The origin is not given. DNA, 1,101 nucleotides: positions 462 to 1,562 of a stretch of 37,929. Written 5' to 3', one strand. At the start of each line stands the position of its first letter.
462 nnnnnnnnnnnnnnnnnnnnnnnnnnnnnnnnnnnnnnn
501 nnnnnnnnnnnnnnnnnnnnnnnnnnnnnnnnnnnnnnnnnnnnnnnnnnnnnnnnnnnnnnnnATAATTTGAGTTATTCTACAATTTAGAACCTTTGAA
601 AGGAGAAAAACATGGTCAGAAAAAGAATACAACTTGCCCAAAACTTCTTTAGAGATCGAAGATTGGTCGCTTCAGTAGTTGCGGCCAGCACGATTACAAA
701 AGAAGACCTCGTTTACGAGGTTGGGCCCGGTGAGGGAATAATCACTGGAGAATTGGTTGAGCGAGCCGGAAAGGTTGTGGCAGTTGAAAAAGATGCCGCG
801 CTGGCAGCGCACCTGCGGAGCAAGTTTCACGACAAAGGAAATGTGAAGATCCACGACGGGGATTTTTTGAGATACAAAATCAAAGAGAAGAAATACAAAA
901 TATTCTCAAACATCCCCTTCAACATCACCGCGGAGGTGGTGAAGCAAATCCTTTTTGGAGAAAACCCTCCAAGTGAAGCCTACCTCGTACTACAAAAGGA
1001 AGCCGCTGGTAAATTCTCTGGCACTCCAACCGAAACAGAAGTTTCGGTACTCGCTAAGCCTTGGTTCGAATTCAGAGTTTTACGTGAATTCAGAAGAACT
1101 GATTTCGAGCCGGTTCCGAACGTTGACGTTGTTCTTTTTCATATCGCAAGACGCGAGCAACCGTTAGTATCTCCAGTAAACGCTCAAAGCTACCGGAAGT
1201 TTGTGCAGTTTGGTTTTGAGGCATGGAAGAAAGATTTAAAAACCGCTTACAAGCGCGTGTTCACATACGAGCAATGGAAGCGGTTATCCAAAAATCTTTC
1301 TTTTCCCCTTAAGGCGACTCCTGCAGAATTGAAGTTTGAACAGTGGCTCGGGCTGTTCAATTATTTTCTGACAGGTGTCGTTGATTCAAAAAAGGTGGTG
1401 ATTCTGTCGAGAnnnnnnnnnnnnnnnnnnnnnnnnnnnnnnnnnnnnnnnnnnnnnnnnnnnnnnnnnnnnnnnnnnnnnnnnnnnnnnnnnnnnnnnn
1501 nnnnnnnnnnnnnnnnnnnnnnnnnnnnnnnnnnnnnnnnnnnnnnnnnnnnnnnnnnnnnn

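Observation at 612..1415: Erm-type 23S rRNA A2058-class methyltransferase homolog in a housekeeping context.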

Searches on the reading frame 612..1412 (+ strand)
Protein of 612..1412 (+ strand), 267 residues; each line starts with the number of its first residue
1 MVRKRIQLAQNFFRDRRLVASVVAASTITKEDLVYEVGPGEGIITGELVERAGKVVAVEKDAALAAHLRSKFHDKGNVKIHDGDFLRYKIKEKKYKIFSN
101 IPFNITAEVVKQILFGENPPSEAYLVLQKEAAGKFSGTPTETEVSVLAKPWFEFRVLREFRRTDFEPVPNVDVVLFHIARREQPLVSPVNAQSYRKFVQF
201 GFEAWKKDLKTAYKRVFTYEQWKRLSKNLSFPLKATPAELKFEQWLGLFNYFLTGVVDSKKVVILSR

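Call 3: search_protein_families(library=pfam, proteins=[window:612-1412:+], max_evalue=0.01)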
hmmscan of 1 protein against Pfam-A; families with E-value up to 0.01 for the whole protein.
window:612-1412:+ (267 aa): 3 families
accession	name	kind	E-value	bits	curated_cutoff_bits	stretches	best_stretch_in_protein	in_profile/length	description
PF00398.26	RrnaAD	-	1.2e-49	169.2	24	1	3-252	3-261/263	Ribosomal RNA adenine dimethylase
PF13649.12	Methyltransf_25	-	2.2e-05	25.5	27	1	34-98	1-68/97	Methyltransferase domain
PF08241.18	Methyltransf_11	-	0.0028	18.7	21.2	1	36-94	2-60/95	Methyltransferase domain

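Call 4: search_protein_families(library=ncbifam, proteins=[window:612-1412:+], max_evalue=0.01)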
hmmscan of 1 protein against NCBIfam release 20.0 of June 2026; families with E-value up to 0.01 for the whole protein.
window:612-1412:+ (267 aa): 27 families (the best 25 are shown)
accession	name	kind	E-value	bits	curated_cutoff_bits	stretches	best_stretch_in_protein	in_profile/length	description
NF000499.2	Erm23S_rRNA_broad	equivalog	2.6e-71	239.9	212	1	9-251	2-243/244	23S ribosomal RNA methyltransferase Erm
NF000077.1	Erm42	exception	4.1e-50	170.8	600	1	6-264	16-275/303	23S rRNA (adenine(2058)-N(6))-methyltransferase Erm(42)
TIGR00755.1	ksgA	equivalog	2.3e-47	161.5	171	1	3-251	2-255/256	16S rRNA (adenine(1518)-N(6)/adenine(1519)-N(6))-dimethyltransferase RsmA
NF000337.1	erm_SHROVE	exception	2.4e-43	148.3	320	1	3-249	1-247/248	ErmE/ErmH/ErmO/ErmR family 23S rRNA (adenine(2058)-N(6))-methyltransferase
NF012222.1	erm_A_23S_MT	exception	1.4e-31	109.9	475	1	1-251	1-238/243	23S rRNA (adenine(2058)-N(6))-methyltransferase Erm(A)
NF042988.1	Erm46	exception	4e-31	108.2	503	1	5-250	8-252/255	23S rRNA (adenine(2058)-N(6))-methyltransferase Erm(46)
NF012223.0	erm_F_23S_MT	exception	2.5e-29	102.4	575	1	9-254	12-257/266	23S rRNA (adenine(2058)-N(6))-methyltransferase Erm(F)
NF012219.1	erm_C_23S_MT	exception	2.7e-28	99.2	530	1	1-252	1-239/244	23S rRNA (adenine(2058)-N(6))-methyltransferase Erm(C)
NF012218.0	erm_38_23S_MT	exception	5e-28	98.1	800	1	5-256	8-263/386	23S rRNA (adenine(2058)-N(6))-methyltransferase Erm(38)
NF000047.1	ErmV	exception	3e-27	95.6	500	1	7-216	10-221/259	23S rRNA (adenine(2058)-N(6))-methyltransferase Erm(V)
NF000024.1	ErmS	exception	4.1e-27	95.3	675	1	3-249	58-306/319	23S rRNA (adenine(2058)-N(6))-methyltransferase Erm(S)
NF000087.1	ErmO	exception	1.6e-26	93.3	450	1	7-217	10-222/259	23S rRNA (adenine(2058)-N(6))-methyltransferase Erm(O)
NF042938.1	Erm55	exception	4.9e-25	88.1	525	1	5-249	8-251/270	23S rRNA (adenine(2058)-N(6))-methyltransferase Erm(55)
NF045543.1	erm_G_23S_MT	exception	2.6e-24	86.3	515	1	4-252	4-239/244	23S rRNA (adenine(2058)-N(6))-methyltransferase Erm(G)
NF000412.1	Erm43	exception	6.6e-24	84.8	500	1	4-229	4-219/243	23S rRNA (adenine(2058)-N(6))-methyltransferase Erm(43)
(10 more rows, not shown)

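Call 5: search_solved_structures(query=window:612-1412:+, max_evalue=0.001, show_alignments=3)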
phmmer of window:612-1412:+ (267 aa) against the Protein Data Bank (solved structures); distinct sequences matched with E-value up to 0.001: 38.
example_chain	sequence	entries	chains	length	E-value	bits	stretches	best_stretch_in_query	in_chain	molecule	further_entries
6nvm_A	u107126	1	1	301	4.2e-29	104.8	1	3-250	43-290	rRNA adenine N-6-methyltransferase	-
1qam_A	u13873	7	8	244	3.6e-26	95.3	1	3-252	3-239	ERMC' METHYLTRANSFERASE | ERMC' RRNA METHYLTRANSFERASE | RRNA METHYL TRANSFERASE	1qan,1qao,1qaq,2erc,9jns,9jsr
7f8a_A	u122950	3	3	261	4.9e-25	91.5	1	5-250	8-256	Erm(38)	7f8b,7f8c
6ifw_A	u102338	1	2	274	3.6e-19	72.3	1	3-209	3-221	Ribosomal RNA small subunit methyltransferase A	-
6ifs_A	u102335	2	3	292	1e-18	70.8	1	7-209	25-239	Ribosomal RNA small subunit methyltransferase A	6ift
7v2l_W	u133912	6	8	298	1.1e-18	70.7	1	7-209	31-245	Ribosomal RNA small subunit methyltransferase A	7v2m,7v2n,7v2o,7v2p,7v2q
6ifx_A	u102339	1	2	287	1.4e-18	70.4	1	7-209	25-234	Ribosomal RNA small subunit methyltransferase A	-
1yub_A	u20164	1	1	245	2.8e-18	69.4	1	3-253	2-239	RRNA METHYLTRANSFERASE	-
3tqs_A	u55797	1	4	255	1.8e-17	66.7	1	6-247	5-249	Ribosomal RNA small subunit methyltransferase A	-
6ifv_A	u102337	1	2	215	1e-16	64.3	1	7-184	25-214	Ribosomal RNA small subunit methyltransferase A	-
8x3w_A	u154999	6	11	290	3.6e-15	59.2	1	2-188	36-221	Probable ribosomal RNA small subunit methyltransferase A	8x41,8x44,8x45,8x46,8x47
8x4o_A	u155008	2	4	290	1.8e-14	56.9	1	2-188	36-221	Probable ribosomal RNA small subunit methyltransferase A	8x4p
8x4g_A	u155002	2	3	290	4.7e-14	55.6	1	2-188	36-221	Probable ribosomal RNA small subunit methyltransferase A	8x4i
8x4l_A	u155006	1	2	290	4.8e-14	55.5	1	2-188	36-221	Probable ribosomal RNA small subunit methyltransferase A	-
6rbd_y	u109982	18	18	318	5.4e-14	55.3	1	7-178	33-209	Dimethyladenosine transferase | rRNA adenine N(6)-methyltransferase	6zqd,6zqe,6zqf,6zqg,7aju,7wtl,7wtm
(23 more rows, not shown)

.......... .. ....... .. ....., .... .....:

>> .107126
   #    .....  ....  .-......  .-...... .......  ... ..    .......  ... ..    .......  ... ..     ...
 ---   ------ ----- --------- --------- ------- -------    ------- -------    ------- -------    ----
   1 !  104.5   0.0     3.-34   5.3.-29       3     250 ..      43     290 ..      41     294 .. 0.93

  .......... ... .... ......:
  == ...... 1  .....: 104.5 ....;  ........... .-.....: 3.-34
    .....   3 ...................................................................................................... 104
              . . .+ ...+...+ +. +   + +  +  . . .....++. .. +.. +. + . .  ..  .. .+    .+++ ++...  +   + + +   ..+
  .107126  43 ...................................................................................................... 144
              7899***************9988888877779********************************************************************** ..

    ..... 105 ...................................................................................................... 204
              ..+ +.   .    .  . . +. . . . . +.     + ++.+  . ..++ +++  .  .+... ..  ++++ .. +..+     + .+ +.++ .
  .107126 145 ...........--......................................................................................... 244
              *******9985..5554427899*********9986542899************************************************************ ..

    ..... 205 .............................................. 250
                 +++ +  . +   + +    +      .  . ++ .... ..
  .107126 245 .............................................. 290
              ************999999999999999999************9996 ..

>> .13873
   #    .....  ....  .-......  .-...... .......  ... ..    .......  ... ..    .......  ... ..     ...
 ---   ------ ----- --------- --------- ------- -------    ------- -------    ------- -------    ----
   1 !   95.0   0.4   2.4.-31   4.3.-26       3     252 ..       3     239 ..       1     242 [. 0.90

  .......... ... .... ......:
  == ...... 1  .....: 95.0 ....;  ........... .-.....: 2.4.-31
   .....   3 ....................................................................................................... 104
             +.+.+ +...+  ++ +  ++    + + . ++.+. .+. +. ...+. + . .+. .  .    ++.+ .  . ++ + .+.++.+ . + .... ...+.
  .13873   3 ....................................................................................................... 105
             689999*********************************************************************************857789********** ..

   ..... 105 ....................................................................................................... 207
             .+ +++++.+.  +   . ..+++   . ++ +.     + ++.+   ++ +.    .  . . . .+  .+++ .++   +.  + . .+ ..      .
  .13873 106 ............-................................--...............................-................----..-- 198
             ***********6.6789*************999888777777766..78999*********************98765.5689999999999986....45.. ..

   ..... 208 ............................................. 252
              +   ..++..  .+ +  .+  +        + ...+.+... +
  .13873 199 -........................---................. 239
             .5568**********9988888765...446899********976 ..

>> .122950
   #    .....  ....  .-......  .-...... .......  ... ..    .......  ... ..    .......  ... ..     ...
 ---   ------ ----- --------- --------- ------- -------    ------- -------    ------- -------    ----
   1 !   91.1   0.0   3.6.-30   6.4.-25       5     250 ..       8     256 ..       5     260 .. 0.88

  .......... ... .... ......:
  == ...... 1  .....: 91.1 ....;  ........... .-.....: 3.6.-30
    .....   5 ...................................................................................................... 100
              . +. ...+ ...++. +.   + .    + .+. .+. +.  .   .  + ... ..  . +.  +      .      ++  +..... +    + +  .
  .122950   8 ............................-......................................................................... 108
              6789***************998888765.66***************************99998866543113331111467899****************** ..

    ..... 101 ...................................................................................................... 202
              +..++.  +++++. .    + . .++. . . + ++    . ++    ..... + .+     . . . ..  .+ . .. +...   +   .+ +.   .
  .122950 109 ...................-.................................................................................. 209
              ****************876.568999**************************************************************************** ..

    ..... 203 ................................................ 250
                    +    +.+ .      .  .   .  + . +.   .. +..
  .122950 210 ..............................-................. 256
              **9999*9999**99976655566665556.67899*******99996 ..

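Call 13: find_homologous_proteins(query=window:612-1412:+, max_evalue=1e-10)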
Query window:612-1412:+ (267 aa): 691 proteins with E <= 1e-10 among 2922 candidates; the best 120 are listed.
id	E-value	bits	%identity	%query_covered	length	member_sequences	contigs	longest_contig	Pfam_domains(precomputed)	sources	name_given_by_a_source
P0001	7.8e-164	561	96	100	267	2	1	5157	PF00398.27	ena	-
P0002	1.2e-156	538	90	100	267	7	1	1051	PF00398.27,PF13649.13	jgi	-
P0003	2.1e-155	533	90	100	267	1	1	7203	PF00398.27,PF13649.13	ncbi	-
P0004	4.0e-155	533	89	100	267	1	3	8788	PF00398.27,PF13649.13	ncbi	-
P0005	1.2e-154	531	89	100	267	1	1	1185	PF00398.27,PF13649.13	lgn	-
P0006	4.3e-153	526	89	100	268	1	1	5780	PF00398.27,PF13649.13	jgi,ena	-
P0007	9.1e-152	522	89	100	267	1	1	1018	PF00398.27,PF13649.13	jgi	-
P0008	1.6e-151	521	87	100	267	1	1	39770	PF00398.27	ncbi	ncbi:MAG: 23S ribosomal RNA methyltransferase Erm [Patescibacteria group bacterium]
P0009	2.6e-149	514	86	99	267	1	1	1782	PF00398.27,PF13649.13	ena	-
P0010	4.8e-149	513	86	99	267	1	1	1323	PF00398.27,PF13649.13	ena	-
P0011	5.2e-148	509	85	100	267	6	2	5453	PF00398.27,PF13649.13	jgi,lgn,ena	-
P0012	6.7e-148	509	86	100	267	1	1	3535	PF00398.27,PF13649.13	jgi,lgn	jgi:23S rRNA (adenine-N6)-dimethyltransferase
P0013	1.6e-145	501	85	100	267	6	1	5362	PF00398.27,PF13649.13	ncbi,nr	ncbi:23S ribosomal RNA methyltransferase Erm [Patescibacteria group bacterium]|nr:23S ribosomal RNA 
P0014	4.8e-145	500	83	100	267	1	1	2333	PF00398.27,PF13649.13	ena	-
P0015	3.4e-143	494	82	100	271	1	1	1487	PF00398.27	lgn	-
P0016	4.2e-143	493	81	100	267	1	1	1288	PF00398.27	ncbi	-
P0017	4.9e-143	493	83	100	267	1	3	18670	PF00398.27,PF13649.13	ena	-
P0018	1.6e-141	488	81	100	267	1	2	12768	PF00398.27,PF13649.13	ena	-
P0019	3.2e-139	480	80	100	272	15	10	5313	PF00398.27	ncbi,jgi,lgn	jgi:23S rRNA (adenine-N6)-dimethyltransferase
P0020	3.5e-139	480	80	100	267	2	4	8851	PF00398.27,PF13649.13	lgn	-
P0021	6.3e-139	480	79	100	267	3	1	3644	PF00398.27,PF13649.13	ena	-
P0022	1.0e-138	479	80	100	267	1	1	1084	PF00398.27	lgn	-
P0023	4.0e-138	477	79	100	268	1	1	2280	PF00398.27,PF13649.13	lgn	-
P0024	1.0e-137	476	79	100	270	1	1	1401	PF00398.27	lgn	-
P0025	2.3e-137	474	78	100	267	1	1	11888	PF00398.27,PF13649.13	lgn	-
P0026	3.2e-137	474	79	99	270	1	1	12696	PF00398.27,PF13649.13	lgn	-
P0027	8.5e-136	469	79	100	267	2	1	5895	PF00398.27,PF13649.13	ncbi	-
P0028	1.9e-135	468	77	100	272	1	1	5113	PF00398.27,PF13649.13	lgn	-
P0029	3.9e-135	467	77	100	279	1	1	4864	PF00398.27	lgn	-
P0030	6.5e-135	466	78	100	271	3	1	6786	PF00398.27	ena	-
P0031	1.0e-134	466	77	100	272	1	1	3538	PF00398.27,PF13649.13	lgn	-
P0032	1.7e-134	465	78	100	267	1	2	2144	PF00398.27,PF13649.13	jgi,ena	-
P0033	3.4e-134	464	78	100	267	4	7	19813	PF00398.27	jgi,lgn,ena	-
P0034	6.3e-134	463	77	100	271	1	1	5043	PF00398.27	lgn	-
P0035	1.7e-133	462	77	100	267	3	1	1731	PF00398.27,PF13649.13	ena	-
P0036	2.3e-133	461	78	100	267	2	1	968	PF00398.27,PF13649.13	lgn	-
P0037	2.8e-133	461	77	100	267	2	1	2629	PF00398.27,PF13649.13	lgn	-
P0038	2.4e-132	458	77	100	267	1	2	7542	PF00398.27,PF13649.13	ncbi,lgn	-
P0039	2.8e-132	458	75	100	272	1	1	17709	PF00398.27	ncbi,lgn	-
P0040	1.1e-131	456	78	100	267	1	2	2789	PF00398.27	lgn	-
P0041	5.0e-130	450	74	100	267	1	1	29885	PF00398.27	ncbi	-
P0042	4.9e-129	447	80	99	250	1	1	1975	PF00398.27,PF13649.13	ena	-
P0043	9.6e-129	446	72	100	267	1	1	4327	PF00398.27,PF13649.13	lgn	-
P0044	3.7e-126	438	73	100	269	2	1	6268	PF00398.27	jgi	jgi:16S rRNA A1518/A1519 N6-dimethyltransferase RsmA/KsgA/DIM1 with predicted DNA glycosylase/AP lya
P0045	6.7e-125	434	72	100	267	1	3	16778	PF00398.27,PF13649.13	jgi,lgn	jgi:23S rRNA (adenine-N6)-dimethyltransferase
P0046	9.1e-124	430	72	100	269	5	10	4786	PF00398.27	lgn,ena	-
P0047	1.4e-123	429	71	99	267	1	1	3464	PF00398.27,PF13649.13,PF08241.19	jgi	-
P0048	3.0e-122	425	70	100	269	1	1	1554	PF00398.27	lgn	-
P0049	2.1e-121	422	71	100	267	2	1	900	PF00398.27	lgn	-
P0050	1.0e-120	420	71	99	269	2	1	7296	PF00398.27,PF13649.13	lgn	-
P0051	2.4e-120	419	70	100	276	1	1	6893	PF00398.27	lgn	-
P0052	4.2e-120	418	70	99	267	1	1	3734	PF00398.27,PF13649.13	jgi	-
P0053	9.9e-118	410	70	100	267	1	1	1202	PF00398.27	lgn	-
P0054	1.8e-117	409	69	98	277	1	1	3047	PF00398.27,PF13649.13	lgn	-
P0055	3.0e-117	409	70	99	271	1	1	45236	PF00398.27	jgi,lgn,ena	-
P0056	9.8e-109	381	68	94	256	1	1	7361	PF00398.27,PF13649.13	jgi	jgi:23S rRNA (adenine-N6)-dimethyltransferase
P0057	5.4e-108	378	63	97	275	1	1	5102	PF00398.27,PF13649.13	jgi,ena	-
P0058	1.4e-107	377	67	94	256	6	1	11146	PF00398.27,PF13649.13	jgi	jgi:23S rRNA (adenine-N6)-dimethyltransferase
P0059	1.5e-107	377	67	97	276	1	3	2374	PF00398.27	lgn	-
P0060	4.5e-107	375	63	97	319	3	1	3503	PF00398.27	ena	-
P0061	2.4e-106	373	62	100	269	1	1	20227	PF00398.27,PF13649.13,PF08241.19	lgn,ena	-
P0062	1.5e-105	370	66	94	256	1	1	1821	PF00398.27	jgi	jgi:23S rRNA (adenine-N6)-dimethyltransferase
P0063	5.4e-105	368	61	100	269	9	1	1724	PF00398.27,PF13649.13,PF08241.19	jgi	jgi:23S rRNA (adenine-N6)-dimethyltransferase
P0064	2.6e-104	366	64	94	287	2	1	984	PF00398.27,PF13649.13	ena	-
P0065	8.0e-104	365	65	94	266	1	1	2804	PF00398.27,PF13649.13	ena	-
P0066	2.2e-103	363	64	94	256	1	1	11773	PF00398.27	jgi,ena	-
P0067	3.7e-103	362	62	99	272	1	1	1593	PF00398.27,PF13649.13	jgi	jgi:23S rRNA (adenine-N6)-dimethyltransferase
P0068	4.5e-103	362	60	98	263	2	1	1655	PF00398.27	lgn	-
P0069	2.3e-102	360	66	94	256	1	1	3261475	PF00398.27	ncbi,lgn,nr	ncbi:MAG: 23S ribosomal RNA methyltransferase Erm [candidate division WOR-3 bacterium]|nr:MAG: 23S r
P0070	4.6e-102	359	64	94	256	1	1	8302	PF00398.27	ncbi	-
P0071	6.6e-102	358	61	99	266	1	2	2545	PF00398.27,PF13649.13,PF08241.19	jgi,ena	jgi:23S rRNA (adenine-N6)-dimethyltransferase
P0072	1.1e-101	357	59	100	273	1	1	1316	PF00398.27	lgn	-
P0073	1.3e-101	357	60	99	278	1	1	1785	PF00398.27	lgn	-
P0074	2.1e-101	357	61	99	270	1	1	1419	PF00398.27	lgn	-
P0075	1.0e-100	354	60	99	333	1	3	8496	PF00398.27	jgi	jgi:23S rRNA (adenine-N6)-dimethyltransferase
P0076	3.4e-100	353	60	96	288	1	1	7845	PF00398.27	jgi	jgi:23S rRNA (adenine-N6)-dimethyltransferase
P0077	6.3e-100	352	61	94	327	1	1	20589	PF00398.27,PF13649.13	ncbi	-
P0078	1.2e-99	351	58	99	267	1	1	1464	PF00398.27,PF13649.13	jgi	jgi:23S rRNA (adenine-N6)-dimethyltransferase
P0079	2.3e-99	350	85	69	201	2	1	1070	PF00398.27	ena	-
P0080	3.6e-99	349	60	99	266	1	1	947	PF00398.27,PF13649.13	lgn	-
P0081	4.4e-98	346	57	99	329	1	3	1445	PF00398.27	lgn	-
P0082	5.8e-98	345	59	98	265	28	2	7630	PF00398.27,PF13649.13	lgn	-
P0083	8.2e-98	345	59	100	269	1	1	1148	PF00398.27,PF13649.13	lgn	-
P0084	1.4e-97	344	60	94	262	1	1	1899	PF00398.27,PF13649.13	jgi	-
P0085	3.4e-97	343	61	99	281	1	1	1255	PF00398.27,PF13649.13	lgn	-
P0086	3.4e-97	343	59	99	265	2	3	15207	PF00398.27,PF13649.13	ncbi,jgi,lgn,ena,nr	ncbi:MAG TPA: 23S ribosomal RNA methyltransferase Erm [Pyrinomonadaceae bacterium]|nr:23S ribosomal 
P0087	8.5e-97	341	59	99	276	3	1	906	PF00398.27,PF13649.13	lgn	-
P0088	2.9e-96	340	58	98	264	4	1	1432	PF00398.27,PF13649.13,PF08241.19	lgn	-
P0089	3.7e-96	339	59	98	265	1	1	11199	PF00398.27,PF13649.13,PF08241.19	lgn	-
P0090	4.5e-96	339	56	100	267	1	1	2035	PF00398.27,PF13649.13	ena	-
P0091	5.1e-96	339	60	98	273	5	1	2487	PF00398.27,PF13649.13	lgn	-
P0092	1.4e-95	338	57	100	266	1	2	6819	PF00398.27,PF13649.13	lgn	-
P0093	2.0e-95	337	60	99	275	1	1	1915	PF00398.27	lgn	-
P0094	4.9e-95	336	58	99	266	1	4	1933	PF00398.27,PF13649.13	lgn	-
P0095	6.2e-95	335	58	99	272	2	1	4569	PF00398.27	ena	-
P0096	6.6e-95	335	58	99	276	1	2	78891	PF00398.27,PF13649.13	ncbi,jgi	ncbi:MAG TPA: 23S ribosomal RNA methyltransferase Erm [Pyrinomonadaceae bacterium]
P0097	6.9e-95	335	56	99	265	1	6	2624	PF00398.27,PF13649.13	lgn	-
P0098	5.5e-94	332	59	99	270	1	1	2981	PF00398.27,PF13649.13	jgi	jgi:23S rRNA (adenine-N6)-dimethyltransferase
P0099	1.3e-93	331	57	100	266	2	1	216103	PF00398.27,PF13649.13,PF08241.19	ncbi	ncbi:MAG TPA: 23S ribosomal RNA methyltransferase Erm [Chloroflexia bacterium]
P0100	3.0e-93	330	56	100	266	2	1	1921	PF00398.27,PF13649.13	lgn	-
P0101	3.5e-93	330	56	98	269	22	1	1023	PF00398.27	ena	-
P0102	4.2e-93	329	57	96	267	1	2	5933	PF00398.27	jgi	jgi:23S rRNA (adenine-N6)-dimethyltransferase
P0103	4.6e-93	329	59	93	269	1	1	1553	PF00398.27,PF13649.13,PF08241.19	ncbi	-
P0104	5.3e-93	329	57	99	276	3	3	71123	PF00398.27,PF13649.13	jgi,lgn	jgi:23S rRNA (adenine-N6)-dimethyltransferase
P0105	7.8e-92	325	55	99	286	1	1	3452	PF00398.27,PF13649.13,PF08241.19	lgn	-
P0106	9.2e-92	325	57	94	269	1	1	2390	PF00398.27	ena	-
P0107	1.7e-91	324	55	94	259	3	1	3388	PF00398.27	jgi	-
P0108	2.1e-91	324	56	99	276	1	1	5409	PF00398.27,PF13649.13,PF08241.19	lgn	-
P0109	2.1e-91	324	56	100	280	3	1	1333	PF00398.27,PF13649.13,PF08241.19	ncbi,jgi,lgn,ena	-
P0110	2.6e-91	324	57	99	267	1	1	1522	PF00398.27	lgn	-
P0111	2.9e-91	323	57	98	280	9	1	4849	PF00398.27,PF13649.13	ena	-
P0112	3.0e-91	323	55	99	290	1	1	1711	PF00398.27,PF13649.13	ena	-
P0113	3.7e-91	323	55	98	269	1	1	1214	PF00398.27,PF13649.13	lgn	-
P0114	8.6e-91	322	54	97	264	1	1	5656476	PF00398.27,PF13649.13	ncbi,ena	-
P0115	1.8e-90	321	56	99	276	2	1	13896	PF00398.27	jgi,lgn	jgi:23S rRNA (adenine-N6)-dimethyltransferase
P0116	6.6e-90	319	55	99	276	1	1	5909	PF00398.27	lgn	-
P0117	6.8e-90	319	54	99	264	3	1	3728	PF00398.27,PF13649.13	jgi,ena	-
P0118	7.2e-90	319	56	97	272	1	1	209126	PF00398.27,PF13649.13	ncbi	ncbi:MAG: 23S ribosomal RNA methyltransferase Erm [Chloroflexota bacterium]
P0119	9.0e-90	318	56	99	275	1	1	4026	PF00398.27,PF13649.13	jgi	jgi:23S rRNA (adenine-N6)-dimethyltransferase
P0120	1.0e-89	318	56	99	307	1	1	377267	PF00398.27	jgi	jgi:23S rRNA (adenine-N6)-dimethyltransferase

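Call 14: find_encoding_contigs(protein=window:612-1412:+, flank=10000, max_places=6)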
Protein window:612-1412:+ (267 aa): no gene with exactly this product is on record in the collection.
